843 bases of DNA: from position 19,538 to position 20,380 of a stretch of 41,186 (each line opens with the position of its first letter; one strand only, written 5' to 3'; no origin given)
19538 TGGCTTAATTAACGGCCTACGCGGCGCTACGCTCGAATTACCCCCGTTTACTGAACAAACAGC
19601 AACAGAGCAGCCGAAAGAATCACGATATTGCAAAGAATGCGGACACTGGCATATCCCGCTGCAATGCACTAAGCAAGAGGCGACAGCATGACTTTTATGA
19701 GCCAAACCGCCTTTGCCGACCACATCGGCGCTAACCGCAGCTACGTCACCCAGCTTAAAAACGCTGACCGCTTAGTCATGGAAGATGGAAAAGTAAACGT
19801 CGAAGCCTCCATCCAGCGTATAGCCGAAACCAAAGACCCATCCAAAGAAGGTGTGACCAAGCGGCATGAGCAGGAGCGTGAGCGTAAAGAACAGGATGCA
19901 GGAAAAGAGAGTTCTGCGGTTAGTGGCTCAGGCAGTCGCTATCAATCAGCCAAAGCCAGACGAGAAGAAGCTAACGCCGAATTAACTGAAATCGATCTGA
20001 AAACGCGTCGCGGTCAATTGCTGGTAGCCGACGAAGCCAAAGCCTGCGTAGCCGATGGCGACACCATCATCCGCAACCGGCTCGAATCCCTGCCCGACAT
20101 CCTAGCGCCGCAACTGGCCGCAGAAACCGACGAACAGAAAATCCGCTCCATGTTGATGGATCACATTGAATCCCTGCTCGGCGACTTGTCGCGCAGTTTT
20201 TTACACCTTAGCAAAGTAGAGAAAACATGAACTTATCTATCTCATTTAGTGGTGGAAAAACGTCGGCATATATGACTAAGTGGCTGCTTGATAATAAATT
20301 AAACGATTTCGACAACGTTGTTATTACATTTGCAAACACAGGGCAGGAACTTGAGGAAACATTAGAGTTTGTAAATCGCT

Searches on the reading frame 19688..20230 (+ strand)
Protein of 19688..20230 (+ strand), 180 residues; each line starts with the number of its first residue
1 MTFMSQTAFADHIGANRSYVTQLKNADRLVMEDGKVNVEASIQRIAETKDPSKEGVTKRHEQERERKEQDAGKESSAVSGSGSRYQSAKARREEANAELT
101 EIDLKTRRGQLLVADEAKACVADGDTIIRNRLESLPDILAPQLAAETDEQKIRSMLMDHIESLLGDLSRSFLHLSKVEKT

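Call 63: search_protein_families(library=pfam, proteins=[window:19688-20230:+], max_evalue=0.001)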
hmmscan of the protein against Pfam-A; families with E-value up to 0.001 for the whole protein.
window:19688-20230:+ (180 aa): 1 family
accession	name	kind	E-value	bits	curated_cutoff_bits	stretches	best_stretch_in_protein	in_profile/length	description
PF07278.17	DUF1441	-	3e-05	24.4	35.1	1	89-164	66-141/147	Protein of unknown function (DUF1441)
